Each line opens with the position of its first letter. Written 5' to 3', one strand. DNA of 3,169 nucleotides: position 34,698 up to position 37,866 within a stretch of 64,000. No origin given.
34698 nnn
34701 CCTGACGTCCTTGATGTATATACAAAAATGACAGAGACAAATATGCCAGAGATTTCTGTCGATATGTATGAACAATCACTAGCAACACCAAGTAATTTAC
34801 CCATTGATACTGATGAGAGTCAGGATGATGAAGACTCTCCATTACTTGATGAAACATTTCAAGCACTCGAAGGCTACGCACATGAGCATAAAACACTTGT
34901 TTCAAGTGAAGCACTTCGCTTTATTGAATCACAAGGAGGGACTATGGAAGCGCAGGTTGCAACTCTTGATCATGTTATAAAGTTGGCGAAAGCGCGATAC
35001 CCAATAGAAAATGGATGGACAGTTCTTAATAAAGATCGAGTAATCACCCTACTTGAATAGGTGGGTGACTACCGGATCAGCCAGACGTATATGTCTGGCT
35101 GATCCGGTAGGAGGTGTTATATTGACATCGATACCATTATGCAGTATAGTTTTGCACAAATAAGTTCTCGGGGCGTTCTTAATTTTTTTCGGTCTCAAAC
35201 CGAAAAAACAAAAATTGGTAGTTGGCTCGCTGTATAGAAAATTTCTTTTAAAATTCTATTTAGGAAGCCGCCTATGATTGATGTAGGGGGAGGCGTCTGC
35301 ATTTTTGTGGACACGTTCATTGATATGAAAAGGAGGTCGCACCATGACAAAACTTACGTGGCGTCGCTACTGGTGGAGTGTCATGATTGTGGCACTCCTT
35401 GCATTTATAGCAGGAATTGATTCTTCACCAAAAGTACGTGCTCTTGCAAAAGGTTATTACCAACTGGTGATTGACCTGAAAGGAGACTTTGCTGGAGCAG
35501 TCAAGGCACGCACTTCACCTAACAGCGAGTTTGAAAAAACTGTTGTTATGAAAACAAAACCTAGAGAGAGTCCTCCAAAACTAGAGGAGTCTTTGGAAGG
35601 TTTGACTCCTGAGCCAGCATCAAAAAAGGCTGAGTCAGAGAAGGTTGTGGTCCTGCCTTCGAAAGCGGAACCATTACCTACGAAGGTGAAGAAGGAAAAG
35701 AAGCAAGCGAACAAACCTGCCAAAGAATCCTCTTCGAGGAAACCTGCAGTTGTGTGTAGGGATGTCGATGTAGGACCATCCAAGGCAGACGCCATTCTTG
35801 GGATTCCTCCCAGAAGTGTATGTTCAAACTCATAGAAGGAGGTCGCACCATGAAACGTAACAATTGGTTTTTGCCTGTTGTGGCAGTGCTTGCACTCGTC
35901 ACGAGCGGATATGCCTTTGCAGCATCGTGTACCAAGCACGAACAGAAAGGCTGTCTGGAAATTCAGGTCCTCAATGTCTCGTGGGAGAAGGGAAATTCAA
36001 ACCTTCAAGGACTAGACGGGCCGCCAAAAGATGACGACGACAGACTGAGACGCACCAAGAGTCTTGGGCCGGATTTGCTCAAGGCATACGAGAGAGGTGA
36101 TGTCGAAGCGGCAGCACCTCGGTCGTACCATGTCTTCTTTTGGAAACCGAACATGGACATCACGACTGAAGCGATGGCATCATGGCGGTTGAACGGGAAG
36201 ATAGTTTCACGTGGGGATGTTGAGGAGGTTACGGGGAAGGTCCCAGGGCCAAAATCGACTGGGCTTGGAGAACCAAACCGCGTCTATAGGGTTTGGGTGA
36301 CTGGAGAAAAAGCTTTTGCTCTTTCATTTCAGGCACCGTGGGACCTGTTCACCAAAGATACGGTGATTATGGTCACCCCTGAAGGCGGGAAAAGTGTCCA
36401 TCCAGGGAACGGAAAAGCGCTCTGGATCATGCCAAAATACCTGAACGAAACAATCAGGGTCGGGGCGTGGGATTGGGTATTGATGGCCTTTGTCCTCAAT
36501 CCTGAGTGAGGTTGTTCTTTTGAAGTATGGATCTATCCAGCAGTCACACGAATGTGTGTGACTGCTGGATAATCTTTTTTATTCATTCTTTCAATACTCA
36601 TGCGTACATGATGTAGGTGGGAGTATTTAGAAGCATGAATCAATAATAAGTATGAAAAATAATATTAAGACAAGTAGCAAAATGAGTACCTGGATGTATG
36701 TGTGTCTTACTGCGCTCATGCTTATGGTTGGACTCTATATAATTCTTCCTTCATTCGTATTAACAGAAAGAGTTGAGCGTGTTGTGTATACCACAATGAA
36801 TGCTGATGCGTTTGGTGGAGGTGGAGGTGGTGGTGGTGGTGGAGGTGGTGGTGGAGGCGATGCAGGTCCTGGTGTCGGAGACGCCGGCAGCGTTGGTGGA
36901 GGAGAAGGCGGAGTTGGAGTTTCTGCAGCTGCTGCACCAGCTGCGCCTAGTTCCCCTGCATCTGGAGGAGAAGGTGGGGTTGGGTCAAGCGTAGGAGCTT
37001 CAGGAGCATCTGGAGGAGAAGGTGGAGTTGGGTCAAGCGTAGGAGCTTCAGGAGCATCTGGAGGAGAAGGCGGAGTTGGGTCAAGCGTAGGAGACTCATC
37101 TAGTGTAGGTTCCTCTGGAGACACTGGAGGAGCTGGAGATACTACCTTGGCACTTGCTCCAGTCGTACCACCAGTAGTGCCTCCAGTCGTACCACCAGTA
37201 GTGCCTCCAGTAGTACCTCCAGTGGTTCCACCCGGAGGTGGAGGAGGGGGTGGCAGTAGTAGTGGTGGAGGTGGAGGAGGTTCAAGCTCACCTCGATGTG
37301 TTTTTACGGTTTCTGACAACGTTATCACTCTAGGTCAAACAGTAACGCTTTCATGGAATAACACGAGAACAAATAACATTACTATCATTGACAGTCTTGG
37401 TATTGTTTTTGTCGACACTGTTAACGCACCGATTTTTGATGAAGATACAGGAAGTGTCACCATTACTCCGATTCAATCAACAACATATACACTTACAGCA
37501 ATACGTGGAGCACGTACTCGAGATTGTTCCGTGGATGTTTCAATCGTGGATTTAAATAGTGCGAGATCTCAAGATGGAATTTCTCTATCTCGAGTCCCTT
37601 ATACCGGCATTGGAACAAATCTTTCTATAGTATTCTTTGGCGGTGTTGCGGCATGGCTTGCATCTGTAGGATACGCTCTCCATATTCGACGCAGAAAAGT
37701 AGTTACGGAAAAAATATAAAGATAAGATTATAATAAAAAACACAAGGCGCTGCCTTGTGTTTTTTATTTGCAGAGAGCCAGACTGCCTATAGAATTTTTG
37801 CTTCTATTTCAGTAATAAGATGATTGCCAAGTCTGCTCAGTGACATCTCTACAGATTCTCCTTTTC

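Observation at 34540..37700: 'VPYTG' as a candidate sortase recognition motif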

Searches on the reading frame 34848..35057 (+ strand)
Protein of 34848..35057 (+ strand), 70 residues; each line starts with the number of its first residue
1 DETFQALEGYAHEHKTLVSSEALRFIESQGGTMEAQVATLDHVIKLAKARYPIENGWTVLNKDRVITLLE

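Call 61: search_solved_structures(query=A5, max_evalue=10, show_alignments=2)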
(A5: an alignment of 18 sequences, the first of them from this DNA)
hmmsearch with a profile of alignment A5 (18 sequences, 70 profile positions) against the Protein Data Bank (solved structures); distinct sequences matched with E-value up to 10: 4.
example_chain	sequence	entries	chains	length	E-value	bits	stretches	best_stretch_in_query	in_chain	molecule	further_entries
4ua8_A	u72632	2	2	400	0.86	12.7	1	33-58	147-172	Carbohydrate ABC transporter substrate-binding protein, CUT1 family (TC 3.A.1.1.-)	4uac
7zm7_n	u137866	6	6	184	1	12.5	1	4-29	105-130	Subunit NDUFB5 of NADH-ubiquinone oxidoreductase (Complex I)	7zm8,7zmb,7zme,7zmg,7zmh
8oix_K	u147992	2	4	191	1.1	12.4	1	16-37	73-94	Proteasome subunit beta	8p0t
5b3p_A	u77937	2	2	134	2.1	11.5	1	39-67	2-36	NADH-quinone oxidoreductase subunit 5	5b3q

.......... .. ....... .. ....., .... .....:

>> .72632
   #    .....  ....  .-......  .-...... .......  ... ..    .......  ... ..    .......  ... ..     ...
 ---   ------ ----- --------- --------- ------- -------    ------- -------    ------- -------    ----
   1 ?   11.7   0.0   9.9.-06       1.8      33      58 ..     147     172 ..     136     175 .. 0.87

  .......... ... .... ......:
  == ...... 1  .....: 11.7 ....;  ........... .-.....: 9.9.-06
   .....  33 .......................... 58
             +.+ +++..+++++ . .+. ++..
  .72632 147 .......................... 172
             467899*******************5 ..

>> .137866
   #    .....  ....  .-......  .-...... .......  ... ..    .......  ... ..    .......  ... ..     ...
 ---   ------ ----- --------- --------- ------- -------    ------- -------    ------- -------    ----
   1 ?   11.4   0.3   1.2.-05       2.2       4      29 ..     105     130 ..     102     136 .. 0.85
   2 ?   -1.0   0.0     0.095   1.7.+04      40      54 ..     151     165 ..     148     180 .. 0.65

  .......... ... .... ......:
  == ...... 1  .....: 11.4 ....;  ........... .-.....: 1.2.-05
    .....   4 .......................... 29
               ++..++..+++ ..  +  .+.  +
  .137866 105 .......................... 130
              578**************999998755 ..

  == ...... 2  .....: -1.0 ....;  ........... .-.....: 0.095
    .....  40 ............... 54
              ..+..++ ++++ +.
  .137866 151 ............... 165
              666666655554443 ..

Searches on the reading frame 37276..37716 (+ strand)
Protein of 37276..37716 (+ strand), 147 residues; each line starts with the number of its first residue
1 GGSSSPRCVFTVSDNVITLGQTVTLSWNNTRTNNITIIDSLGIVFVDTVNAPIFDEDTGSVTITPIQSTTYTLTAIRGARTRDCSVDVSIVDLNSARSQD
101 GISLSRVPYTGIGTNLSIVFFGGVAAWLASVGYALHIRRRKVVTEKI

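Call 74: find_homologous_proteins(query=window:37276-37716:+, max_evalue=0.001)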
Query window:37276-37716:+: 51 candidates shared short words with the query, none scored E <= 0.001.
